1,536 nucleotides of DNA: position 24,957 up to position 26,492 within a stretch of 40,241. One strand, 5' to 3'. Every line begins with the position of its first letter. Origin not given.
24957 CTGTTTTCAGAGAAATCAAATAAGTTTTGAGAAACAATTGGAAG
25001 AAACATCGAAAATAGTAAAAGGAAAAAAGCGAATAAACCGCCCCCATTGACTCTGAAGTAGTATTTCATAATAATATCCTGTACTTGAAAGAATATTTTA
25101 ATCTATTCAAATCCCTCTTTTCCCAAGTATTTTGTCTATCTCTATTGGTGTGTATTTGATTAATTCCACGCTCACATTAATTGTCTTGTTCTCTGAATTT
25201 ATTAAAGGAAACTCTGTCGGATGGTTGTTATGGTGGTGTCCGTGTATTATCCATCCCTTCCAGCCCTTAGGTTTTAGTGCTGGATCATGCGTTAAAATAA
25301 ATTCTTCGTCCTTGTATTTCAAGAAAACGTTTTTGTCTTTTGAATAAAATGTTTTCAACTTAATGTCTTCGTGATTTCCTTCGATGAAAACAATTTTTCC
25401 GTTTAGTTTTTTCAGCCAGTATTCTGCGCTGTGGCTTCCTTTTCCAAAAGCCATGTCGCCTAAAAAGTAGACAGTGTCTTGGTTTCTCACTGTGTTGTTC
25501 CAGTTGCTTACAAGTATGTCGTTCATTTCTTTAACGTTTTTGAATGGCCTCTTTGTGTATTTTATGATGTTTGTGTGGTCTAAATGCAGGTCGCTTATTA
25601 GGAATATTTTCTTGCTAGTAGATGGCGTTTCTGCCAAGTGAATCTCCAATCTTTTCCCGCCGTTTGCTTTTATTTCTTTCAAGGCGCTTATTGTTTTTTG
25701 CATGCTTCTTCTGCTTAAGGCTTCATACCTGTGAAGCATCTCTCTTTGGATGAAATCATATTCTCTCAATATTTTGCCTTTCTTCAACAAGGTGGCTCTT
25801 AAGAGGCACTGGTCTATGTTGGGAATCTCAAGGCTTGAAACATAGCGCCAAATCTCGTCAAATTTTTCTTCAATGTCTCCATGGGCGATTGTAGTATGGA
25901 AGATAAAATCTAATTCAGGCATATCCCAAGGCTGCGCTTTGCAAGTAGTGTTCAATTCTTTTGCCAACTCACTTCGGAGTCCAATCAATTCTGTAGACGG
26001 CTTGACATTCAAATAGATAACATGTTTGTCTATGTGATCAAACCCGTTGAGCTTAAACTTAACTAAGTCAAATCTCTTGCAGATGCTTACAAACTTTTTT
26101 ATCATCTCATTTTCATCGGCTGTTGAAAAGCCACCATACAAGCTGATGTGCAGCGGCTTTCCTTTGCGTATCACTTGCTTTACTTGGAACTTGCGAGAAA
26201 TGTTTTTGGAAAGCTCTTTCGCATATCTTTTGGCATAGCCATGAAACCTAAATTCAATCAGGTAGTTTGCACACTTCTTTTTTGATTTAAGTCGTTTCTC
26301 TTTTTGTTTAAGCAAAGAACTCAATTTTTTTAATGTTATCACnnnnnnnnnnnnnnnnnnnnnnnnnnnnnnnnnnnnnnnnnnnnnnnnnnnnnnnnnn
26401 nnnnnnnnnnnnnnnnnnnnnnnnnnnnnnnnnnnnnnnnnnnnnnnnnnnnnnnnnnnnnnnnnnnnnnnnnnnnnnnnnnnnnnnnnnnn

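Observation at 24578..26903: Island operon built around a 2H-phosphoesterase/metallophosphoesterase fusion: candidate RNA-end-healing or signal-degrading module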

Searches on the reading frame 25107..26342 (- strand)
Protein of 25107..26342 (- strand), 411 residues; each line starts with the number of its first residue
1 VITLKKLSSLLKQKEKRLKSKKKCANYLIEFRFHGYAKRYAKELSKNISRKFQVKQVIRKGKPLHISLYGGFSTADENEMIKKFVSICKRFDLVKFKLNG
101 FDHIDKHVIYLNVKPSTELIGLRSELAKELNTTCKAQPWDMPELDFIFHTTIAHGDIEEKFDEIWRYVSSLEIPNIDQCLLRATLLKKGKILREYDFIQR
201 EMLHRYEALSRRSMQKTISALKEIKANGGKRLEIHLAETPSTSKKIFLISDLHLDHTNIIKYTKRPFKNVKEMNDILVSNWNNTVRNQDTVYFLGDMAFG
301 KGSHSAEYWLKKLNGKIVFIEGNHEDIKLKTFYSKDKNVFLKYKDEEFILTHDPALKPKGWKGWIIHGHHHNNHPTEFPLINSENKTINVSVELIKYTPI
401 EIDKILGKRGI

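Call 3: search_protein_families(library=pfam, proteins=[window:25107-26342:-], max_evalue=0.1)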
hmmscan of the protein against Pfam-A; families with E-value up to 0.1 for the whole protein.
window:25107-26342:- (411 aa): 3 families
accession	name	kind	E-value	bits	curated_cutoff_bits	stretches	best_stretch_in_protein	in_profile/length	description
PF13563.12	2_5_RNA_ligase2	-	1.5e-15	58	27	1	62-170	24-131/152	2'-5' RNA ligase superfamily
PF12850.12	Metallophos_2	-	0.00082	19.8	27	1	245-373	2-119/154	Calcineurin-like phosphoesterase superfamily domain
PF03682.18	UPF0158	-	0.06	13.8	21.1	0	298-332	14-48/157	Uncharacterised protein family (UPF0158)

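Call 4: search_protein_families(library=ncbifam, proteins=[window:25107-26342:-], max_evalue=0.1)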
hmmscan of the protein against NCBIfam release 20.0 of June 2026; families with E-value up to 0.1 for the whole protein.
window:25107-26342:- (411 aa): 3 families
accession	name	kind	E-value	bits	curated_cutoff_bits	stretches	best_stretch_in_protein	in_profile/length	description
TIGR04123.1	P_estr_lig_assc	hypoth_equivalog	8.1e-08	31.9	150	1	244-371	21-151/207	ligase-associated DNA damage response endonuclease PdeM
TIGR02258.1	2_5_ligase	equivalog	0.00037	20.4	65.7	1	44-174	20-151/180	RNA 2',3'-cyclic phosphodiesterase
NF010223.0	PRK13679.1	equivalog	0.0018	18.2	129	1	65-166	34-132/170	hypothetical protein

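Call 5: find_homologous_proteins(query=window:25107-26342:-, max_evalue=0.001)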
Query window:25107-26342:- (411 aa): 445 proteins with E <= 0.001 among 8000 candidates; the best 120 are listed.
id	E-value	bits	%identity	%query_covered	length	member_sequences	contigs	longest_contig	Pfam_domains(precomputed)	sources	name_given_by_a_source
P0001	6.1e-272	919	100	99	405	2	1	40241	PF13563.13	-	-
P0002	7.4e-191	652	70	99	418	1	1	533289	PF13563.13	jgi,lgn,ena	-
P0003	1.4e-190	651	73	93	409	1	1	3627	PF13563.13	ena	-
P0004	1.4e-165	569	61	97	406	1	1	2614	PF00149.34,PF13563.13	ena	-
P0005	1.8e-158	546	63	97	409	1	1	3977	PF02834.23,PF13563.13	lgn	-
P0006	2.9e-158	545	61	94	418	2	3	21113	PF12850.13,PF02834.23,PF13563.13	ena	-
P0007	1.8e-154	533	61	98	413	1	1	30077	PF00149.34,PF02834.23,PF13563.13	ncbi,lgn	ncbi:MAG: 2'-5' RNA ligase family protein [archaeon]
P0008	3.3e-154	532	60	95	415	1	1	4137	PF12850.13,PF13563.13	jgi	jgi:calcineurin-like phosphoesterase family protein/2'-5' RNA ligase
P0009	2.2e-153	529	60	99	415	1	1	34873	PF13563.13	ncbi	ncbi:MAG: 2'-5' RNA ligase family protein [Candidatus Diapherotrites archaeon]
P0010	4.1e-151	522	60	95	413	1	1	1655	PF12850.13,PF13563.13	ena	-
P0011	7.6e-150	517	57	98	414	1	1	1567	PF12850.13,PF13563.13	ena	-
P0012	1.2e-147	510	57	98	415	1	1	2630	PF02834.23,PF13563.13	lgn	-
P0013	9.5e-147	507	59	94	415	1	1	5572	PF12850.13,PF13563.13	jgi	jgi:calcineurin-like phosphoesterase family protein/2'-5' RNA ligase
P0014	6.7e-145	501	60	95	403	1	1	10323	PF13563.13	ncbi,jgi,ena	-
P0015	3.5e-144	499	57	99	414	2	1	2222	PF13563.13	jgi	-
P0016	2.7e-136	473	55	93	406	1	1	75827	PF13563.13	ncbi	ncbi:MAG: 2'-5' RNA ligase family protein [Candidatus Altiarchaeota archaeon]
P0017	1.2e-124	434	51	94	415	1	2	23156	PF13563.13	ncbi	ncbi:MAG: 2'-5' RNA ligase family protein [Candidatus Micrarchaeota archaeon]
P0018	1.2e-124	434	53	96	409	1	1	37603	PF02834.23,PF13563.13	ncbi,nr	ncbi:MAG: 2'-5' RNA ligase family protein [Candidatus Diapherotrites archaeon]|nr:2'-5' RNA ligase f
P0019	1.9e-119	417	50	96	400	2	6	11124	PF13563.13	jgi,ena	-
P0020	4.5e-119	416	53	93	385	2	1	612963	PF13563.13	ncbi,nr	ncbi:MAG: 2'-5' RNA ligase family protein [Candidatus Diapherotrites archaeon]|nr:2'-5' RNA ligase f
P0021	3.8e-117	410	49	96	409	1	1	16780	PF13563.13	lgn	-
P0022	6.2e-115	402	57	77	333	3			PF02834.23,PF13563.13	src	-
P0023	3.0e-114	400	50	96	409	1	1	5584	PF13563.13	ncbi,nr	ncbi:MAG: 2'-5' RNA ligase family protein [Candidatus Diapherotrites archaeon]|nr:2'-5' RNA ligase f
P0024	4.3e-110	386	48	93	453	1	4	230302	PF12850.13,PF00149.34,PF13563.13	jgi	-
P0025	4.5e-110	386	52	91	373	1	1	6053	PF12850.13,PF13563.13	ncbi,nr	ncbi:MAG: 2'-5' RNA ligase family protein [archaeon]|nr:2'-5' RNA ligase family protein [archaeon]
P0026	1.7e-108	381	49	92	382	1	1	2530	PF13563.13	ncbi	-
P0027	1.2e-107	378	49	92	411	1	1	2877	PF13563.13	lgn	-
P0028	5.3e-105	370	49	92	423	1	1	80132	PF13563.13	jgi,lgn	jgi:calcineurin-like phosphoesterase family protein/2'-5' RNA ligase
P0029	6.2e-103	363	45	99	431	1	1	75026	PF13563.13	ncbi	-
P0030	7.6e-103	363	49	94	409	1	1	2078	PF10469.16,PF02834.23,PF13563.13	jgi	-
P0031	1.5e-101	358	45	95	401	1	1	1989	PF13563.13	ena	-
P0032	1.5e-100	355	47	92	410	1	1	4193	PF00149.34,PF13563.13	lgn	-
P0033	3.4e-100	354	45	93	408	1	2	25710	PF13563.13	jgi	jgi:calcineurin-like phosphoesterase family protein/2'-5' RNA ligase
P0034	1.8e-99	351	44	94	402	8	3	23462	PF00149.34,PF13563.13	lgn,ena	-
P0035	7.7e-99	349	44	93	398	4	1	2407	PF00149.34,PF13563.13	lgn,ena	-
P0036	2.0e-98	348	46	92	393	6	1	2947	PF00149.34,PF13563.13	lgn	-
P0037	9.8e-98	346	44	93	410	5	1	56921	PF12850.13,PF00149.34,PF13563.13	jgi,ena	-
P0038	2.7e-97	344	43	95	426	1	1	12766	PF12850.13,PF13563.13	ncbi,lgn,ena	-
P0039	1.2e-96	342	46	93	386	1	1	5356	PF13563.13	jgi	jgi:calcineurin-like phosphoesterase family protein/2'-5' RNA ligase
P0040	1.7e-96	342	45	94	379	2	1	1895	PF10469.16,PF02834.23,PF13563.13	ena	-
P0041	3.2e-96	341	45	93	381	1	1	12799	PF02834.23,PF13563.13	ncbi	-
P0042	1.3e-95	339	48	93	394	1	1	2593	PF12850.13,PF00149.34,PF13563.13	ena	-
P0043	1.9e-95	338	44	95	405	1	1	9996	PF12850.13,PF00149.34,PF02834.23,PF13563.13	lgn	-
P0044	2.6e-95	338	46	93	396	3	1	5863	PF12850.13,PF00149.34,PF02834.23,PF13563.13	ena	-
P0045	1.5e-94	335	43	93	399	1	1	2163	PF00149.34,PF02834.23,PF13563.13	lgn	-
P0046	2.9e-94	334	45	93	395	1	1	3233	PF12850.13,PF00149.34,PF02834.23,PF13563.13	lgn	-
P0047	8.3e-94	333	43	91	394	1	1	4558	PF13563.13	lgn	-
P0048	1.5e-93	332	43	94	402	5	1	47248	PF12850.13,PF00149.34,PF13563.13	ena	-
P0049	3.1e-93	331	44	93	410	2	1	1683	PF13563.13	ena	-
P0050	8.5e-93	329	41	97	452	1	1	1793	PF13563.13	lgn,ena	-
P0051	1.7e-92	329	42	93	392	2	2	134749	PF12850.13,PF00149.34,PF02834.23,PF13563.13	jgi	-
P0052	1.7e-92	328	44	93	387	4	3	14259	PF00149.34,PF13563.13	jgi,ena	-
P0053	2.9e-92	328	46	92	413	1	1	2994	PF12850.13,PF13563.13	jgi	jgi:calcineurin-like phosphoesterase family protein/2'-5' RNA ligase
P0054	4.4e-92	327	45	93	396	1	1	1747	PF12850.13,PF00149.34,PF02834.23,PF13563.13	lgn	-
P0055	5.9e-92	327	44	93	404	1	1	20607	PF13563.13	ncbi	-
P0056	9.1e-92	326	43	93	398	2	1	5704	PF02834.23,PF13563.13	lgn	-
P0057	1.0e-91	326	44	92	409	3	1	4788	PF12850.13,PF00149.34,PF13563.13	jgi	-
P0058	1.1e-91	326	47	92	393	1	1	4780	PF12850.13,PF00149.34,PF13563.13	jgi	jgi:calcineurin-like phosphoesterase family protein/2'-5' RNA ligase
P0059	2.9e-91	324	47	93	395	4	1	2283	PF12850.13,PF00149.34,PF13563.13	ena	-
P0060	2.9e-91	324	44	93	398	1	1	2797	PF12850.13,PF00149.34,PF13563.13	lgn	-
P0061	2.9e-91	324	45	93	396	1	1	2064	PF12850.13,PF00149.34,PF02834.23,PF13563.13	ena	-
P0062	3.0e-91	324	44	93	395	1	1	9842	PF12850.13,PF00149.34,PF13563.13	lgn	-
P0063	3.5e-91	324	42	93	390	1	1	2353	PF10469.16,PF00149.34,PF13563.13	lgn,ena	-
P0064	4.4e-91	324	43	89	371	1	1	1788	PF00149.34,PF13563.13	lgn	-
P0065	9.7e-91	323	46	93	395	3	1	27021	PF12850.13,PF00149.34,PF13563.13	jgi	-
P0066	1.8e-90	322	45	93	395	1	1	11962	PF12850.13,PF00149.34,PF13563.13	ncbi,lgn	-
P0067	1.9e-90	322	44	92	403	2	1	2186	PF02834.23,PF13563.13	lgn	-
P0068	4.1e-90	321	43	93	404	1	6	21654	PF00149.34,PF13563.13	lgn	-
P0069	4.6e-90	320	44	93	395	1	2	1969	PF12850.13,PF00149.34,PF13563.13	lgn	-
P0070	5.5e-90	320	41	94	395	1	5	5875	PF13563.13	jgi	jgi:calcineurin-like phosphoesterase family protein/2'-5' RNA ligase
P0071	6.0e-90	320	43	93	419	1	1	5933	PF13563.13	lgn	-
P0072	6.0e-90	320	46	93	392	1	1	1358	PF12850.13,PF13563.13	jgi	jgi:calcineurin-like phosphoesterase family protein/2'-5' RNA ligase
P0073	8.1e-90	320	43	94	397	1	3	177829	PF12850.13,PF00149.34,PF13563.13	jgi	jgi:calcineurin-like phosphoesterase family protein/2'-5' RNA ligase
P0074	9.2e-90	319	45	93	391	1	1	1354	PF12850.13,PF00149.34,PF13563.13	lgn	-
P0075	1.4e-89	319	45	93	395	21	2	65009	PF12850.13,PF00149.34,PF02834.23,PF13563.13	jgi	jgi:calcineurin-like phosphoesterase family protein/2'-5' RNA ligase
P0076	2.1e-89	318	43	93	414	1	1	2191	PF13563.13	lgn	-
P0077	3.6e-89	318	45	89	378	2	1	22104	PF12850.13,PF00149.34,PF13563.13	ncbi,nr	ncbi:MAG: 2'-5' RNA ligase family protein [Nanoarchaeota archaeon]|nr:2'-5' RNA ligase family protei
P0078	4.4e-89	317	42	93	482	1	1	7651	PF13563.13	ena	-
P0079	4.5e-89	317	44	93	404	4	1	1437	PF13563.13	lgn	-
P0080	5.0e-89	317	43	94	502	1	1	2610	PF01428.24,PF13563.13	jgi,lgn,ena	-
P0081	6.6e-89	317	42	93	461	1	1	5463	PF02834.23,PF13563.13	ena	-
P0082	6.9e-89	317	43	93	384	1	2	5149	PF10469.16,PF02834.23,PF13563.13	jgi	-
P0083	7.8e-89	316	44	93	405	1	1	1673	PF13563.13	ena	-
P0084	1.0e-88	316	43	93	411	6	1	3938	PF13563.13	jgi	-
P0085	1.0e-88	316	44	93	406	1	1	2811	PF13563.13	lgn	-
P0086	1.4e-88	316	42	93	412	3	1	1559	PF13563.13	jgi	-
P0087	1.4e-88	316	46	93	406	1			PF02834.23,PF13563.13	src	-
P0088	2.0e-88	315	51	38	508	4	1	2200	PF13563.13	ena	-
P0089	2.0e-88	315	44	93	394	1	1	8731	PF13563.13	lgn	-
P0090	2.9e-88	315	43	93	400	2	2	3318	PF12850.13,PF00149.34,PF13563.13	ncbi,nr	ncbi:MAG: 2'-5' RNA ligase family protein [Nanoarchaeota archaeon]|nr:2'-5' RNA ligase family protei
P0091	3.0e-88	315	41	93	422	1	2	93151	PF00149.34,PF02834.23,PF13563.13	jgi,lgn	-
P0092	3.4e-88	314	43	93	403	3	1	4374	PF13563.13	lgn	-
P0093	3.5e-88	314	41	99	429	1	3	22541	PF13563.13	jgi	jgi:calcineurin-like phosphoesterase family protein/2'-5' RNA ligase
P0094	5.1e-88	314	41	93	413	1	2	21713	PF12850.13,PF13563.13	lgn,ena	-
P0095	7.4e-88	313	40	93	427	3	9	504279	PF13563.13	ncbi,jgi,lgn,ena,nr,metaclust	ncbi:hypothetical protein HOB76_06165 [Candidatus Woesearchaeota archaeon]|nr:hypothetical protein [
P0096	8.6e-88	313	44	93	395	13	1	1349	PF12850.13,PF00149.34,PF13563.13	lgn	-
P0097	9.3e-88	313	43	93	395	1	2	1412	PF12850.13,PF00149.34,PF02834.23,PF13563.13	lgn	-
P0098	9.4e-88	313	44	93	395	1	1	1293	PF12850.13,PF00149.34,PF02834.23,PF13563.13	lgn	-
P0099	1.0e-87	313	44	93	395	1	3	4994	PF12850.13,PF00149.34,PF02834.23,PF13563.13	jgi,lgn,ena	-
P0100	1.1e-87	313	42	93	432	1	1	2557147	PF12850.13,PF13563.13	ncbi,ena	-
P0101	1.2e-87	312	43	93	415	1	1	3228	PF12850.13,PF13563.13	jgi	jgi:calcineurin-like phosphoesterase family protein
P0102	1.9e-87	312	45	93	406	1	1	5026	PF13563.13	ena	-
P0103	2.4e-87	312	42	93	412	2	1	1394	PF13563.13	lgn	-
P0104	2.6e-87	311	43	93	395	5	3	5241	PF12850.13,PF00149.34,PF13563.13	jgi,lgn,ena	-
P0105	3.6e-87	311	44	93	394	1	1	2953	PF12850.13,PF00149.34,PF13563.13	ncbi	-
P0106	5.0e-87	310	41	93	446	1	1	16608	PF13563.13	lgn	-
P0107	5.2e-87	310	45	93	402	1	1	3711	PF12850.13,PF00149.34,PF13563.13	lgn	-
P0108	5.2e-87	310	40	93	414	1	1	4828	PF13563.13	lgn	-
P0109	6.2e-87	310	42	93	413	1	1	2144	PF13563.13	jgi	jgi:calcineurin-like phosphoesterase family protein/2'-5' RNA ligase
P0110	7.2e-87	310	42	93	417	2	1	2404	PF00149.34,PF02834.23,PF13563.13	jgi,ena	-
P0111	7.5e-87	310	45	93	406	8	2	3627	PF13563.13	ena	-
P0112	7.9e-87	310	42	93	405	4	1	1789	PF13563.13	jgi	-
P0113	8.8e-87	310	40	93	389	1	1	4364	PF00149.34,PF02834.23,PF13563.13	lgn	-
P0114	1.0e-86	309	44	93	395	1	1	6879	PF12850.13,PF00149.34,PF13563.13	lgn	-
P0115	1.5e-86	309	43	94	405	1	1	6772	PF12850.13,PF13563.13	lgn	-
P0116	4.3e-86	307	43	93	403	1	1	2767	PF02834.23,PF13563.13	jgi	jgi:calcineurin-like phosphoesterase family protein/2'-5' RNA ligase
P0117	5.6e-86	307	46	93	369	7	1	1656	PF13563.13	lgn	-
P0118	6.7e-86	307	40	93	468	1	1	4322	PF13563.13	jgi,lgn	jgi:calcineurin-like phosphoesterase family protein/2'-5' RNA ligase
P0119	7.8e-86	307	41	92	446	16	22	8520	PF13563.13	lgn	-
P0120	8.3e-86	306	44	92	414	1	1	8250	PF13563.13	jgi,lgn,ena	-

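Call 6: search_solved_structures(query=window:25107-26342:-, max_evalue=1, show_alignments=3)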
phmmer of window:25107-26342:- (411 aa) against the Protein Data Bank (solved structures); distinct sequences matched with E-value up to 1: 0.

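Call 14: find_related_loci(query=A1, collection=genome_contigs, flank=6000)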
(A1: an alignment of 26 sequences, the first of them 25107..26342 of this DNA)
Query A1 (411 aa) in genome_contigs; peptide patterns used: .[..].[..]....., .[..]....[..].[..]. (x = any residue, [..] = any of these).
268 stretches matched a pattern; 205 encode a relative of the query (tblastn E <= 1e-3); the best 80 are kept; 80 distinct loci.
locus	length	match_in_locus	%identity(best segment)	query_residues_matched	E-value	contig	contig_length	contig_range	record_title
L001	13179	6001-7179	60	4-410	4e-159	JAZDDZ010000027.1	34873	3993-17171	MAG: Candidatus Iainarchaeum archaeon isolate MEGAHIT-group-0.115 k141_13095347, whole genome shotgun sequence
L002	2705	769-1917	60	17-406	5e-158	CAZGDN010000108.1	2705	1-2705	MAG TPA_asm: uncultured archaeon isolate SRP141559_co1_70 genome assembly, contig: NODE_25183_length_2705_cov_9.976226,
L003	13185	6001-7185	57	10-406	7e-142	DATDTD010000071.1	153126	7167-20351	MAG TPA_asm: archaeon isolate SMAG_U8022 k141_409943, whole genome shotgun sequence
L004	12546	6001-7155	51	19-406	1e-128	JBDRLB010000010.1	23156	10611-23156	MAG: Candidatus Micrarchaeota archaeon isolate MEGAHIT-group-1.75 k141_4511019, whole genome shotgun sequence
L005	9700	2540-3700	53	16-408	1e-127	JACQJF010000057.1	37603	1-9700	MAG: Candidatus Iainarchaeum archaeon isolate NC_groundwater_1144_Ag_S-0.1um_46_58 S_p1_S3_coassembly_k141_2206011, whol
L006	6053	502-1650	52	22-409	3e-119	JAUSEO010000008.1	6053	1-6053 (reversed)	MAG: archaeon isolate E14_maxbin.202 E14_k141_726380, whole genome shotgun sequence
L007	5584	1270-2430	50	16-408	4e-118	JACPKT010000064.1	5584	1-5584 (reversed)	MAG: Candidatus Iainarchaeum archaeon isolate NC_groundwater_502_Ag_S-0.1um_40_6 S35_SO-1_scaffold_211174, whole genome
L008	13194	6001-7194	47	5-408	2e-113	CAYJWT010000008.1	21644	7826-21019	MAG TPA_asm: uncultured archaeon isolate ERP125453_co1_509 genome assembly, contig: NODE_2295_length_21644_cov_5.452175,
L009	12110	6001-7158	46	23-406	2e-103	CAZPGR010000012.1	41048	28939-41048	MAG TPA_asm: uncultured Nitrosopumilaceae archaeon isolate binchicken_co84_148 genome assembly, contig: k141_523776, who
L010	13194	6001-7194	41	2-406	1e-102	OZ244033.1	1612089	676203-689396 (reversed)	MAG: Nitrosopumilus sp. isolate 1ae46461-07d9-4201-ae73-64b79862995f genome assembly, chromosome: 1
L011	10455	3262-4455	42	6-407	4e-102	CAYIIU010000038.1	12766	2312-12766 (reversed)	MAG TPA_asm: uncultured archaeon isolate ERP119705_co23_96 genome assembly, contig: NODE_4937_length_12766_cov_7.598615,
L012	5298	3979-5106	45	25-406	2e-101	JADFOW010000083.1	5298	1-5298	MAG: Thaumarchaeota archaeon isolate B6T1L6 B6T1L6_NODE7528, whole genome shotgun sequence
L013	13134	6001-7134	43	18-406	3e-101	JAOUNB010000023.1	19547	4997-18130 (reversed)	MAG: Nitrosopumilus sp. isolate 8_1_July_SF_Bin59 8_1_July_SF_Bin59_scaffold_894_c1, whole genome shotgun sequence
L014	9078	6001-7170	46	26-406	3e-101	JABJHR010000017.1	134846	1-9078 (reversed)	MAG: Candidatus Woesearchaeota archaeon isolate SI074_bin25 k141_376951, whole genome shotgun sequence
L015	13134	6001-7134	43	25-406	1e-100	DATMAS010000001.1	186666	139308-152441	MAG TPA_asm: Candidatus Nitrosotenuis sp. isolate SMAG_U13332 k141_120441, whole genome shotgun sequence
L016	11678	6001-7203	44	23-406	1e-97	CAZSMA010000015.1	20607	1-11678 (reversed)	MAG TPA_asm: uncultured Methanosarcinales archaeon isolate SRP256446_co1_47 genome assembly, contig: NODE_792_length_206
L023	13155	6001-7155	40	25-406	1e-94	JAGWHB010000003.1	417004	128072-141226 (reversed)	MAG: Thaumarchaeota archaeon isolate REEA66 REEA66_3_length_417004_cov_7.718824, whole genome shotgun sequence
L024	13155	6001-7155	38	13-408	5e-94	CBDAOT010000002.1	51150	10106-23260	MAG: Candidatus Poribacteria bacterium isolate 530b1872-db39-4376-9dde-5bfc35f27194 genome assembly, contig: contig_2, w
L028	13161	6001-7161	44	27-406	2e-92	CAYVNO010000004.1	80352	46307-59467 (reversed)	MAG TPA_asm: uncultured Methanosarcinales archaeon isolate SRP200020_co3_56 genome assembly, contig: NODE_349_length_803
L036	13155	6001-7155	38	25-406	9e-90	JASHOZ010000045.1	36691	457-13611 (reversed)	MAG: Nitrososphaerales archaeon isolate JOPF036 JOPF_NEAR_contig_858010, whole genome shotgun sequence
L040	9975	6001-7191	40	26-407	2e-87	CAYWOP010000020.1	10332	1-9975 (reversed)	MAG TPA_asm: uncultured Methanosarcinales archaeon isolate SRP185896_co1_402 genome assembly, contig: NODE_5153_length_1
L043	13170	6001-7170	38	20-406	9e-86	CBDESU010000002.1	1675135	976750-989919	MAG: Cenarchaeum sp. isolate fbdc7000-120a-4ba8-b0f3-afdbe8a22013 genome assembly, contig: contig_2, whole genome shotgu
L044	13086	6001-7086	43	25-406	1e-84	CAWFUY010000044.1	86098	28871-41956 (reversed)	MAG: uncultured Methanosarcinaceae archaeon isolate MFD01299.bin.2.167 genome assembly, contig: contig_4568, whole genom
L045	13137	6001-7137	39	27-406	1e-83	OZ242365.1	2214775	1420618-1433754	MAG: Nitrosopumilaceae archaeon isolate 10bef0b7-eedc-4178-a3b8-a3e7a31a857d genome assembly, chromosome: 1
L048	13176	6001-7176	35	24-408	2e-75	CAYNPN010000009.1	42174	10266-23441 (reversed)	MAG TPA_asm: Candidatus Hadarchaeota archaeon isolate ERP127260_co1_66 genome assembly, contig: NODE_254_length_42174_co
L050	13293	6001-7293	33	26-406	7e-74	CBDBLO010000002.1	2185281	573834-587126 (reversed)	MAG: Nitrosopumilus sp. isolate 78036ff0-b672-4d27-82ed-0763cba7098b genome assembly, contig: contig_2, whole genome sho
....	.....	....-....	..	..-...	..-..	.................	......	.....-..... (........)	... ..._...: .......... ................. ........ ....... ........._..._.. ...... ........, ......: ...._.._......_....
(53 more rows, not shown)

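Call 20: find_related_loci(query=A1, collection=viral_contigs, flank=8000)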
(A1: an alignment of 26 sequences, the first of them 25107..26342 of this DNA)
Query A1 (411 aa) in viral_contigs; peptide patterns used: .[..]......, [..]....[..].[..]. (x = any residue, [..] = any of these).
177 stretches matched a pattern; 89 encode a relative of the query (tblastn E <= 1e-3); the best 80 are kept; 80 distinct loci.
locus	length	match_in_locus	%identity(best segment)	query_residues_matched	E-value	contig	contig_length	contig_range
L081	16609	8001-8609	43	203-399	4e-49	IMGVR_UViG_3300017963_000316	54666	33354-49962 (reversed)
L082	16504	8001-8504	40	247-407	6e-40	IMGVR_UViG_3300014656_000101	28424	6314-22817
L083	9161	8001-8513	45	239-408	3e-39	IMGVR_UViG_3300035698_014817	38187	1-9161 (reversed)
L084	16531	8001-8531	39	230-405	9e-37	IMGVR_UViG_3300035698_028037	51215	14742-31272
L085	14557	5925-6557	32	193-406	2e-36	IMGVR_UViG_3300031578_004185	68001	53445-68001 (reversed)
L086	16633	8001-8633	32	193-406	2e-36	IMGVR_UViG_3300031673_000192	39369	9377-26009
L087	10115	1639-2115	39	243-399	2e-36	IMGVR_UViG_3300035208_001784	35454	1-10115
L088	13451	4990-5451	43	247-399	5e-32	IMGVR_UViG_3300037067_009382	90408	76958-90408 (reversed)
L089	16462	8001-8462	44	247-400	8e-30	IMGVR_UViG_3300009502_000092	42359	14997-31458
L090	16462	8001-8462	44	247-400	8e-30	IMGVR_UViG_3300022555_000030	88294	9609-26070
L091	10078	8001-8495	41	239-405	7e-29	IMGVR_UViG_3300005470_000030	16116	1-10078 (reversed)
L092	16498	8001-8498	39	234-407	6e-29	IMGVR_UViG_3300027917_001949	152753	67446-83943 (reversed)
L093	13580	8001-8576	34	220-406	5e-27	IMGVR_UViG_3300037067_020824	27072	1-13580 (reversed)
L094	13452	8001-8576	34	220-406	5e-27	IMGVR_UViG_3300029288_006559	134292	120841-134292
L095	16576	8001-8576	34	220-406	5e-27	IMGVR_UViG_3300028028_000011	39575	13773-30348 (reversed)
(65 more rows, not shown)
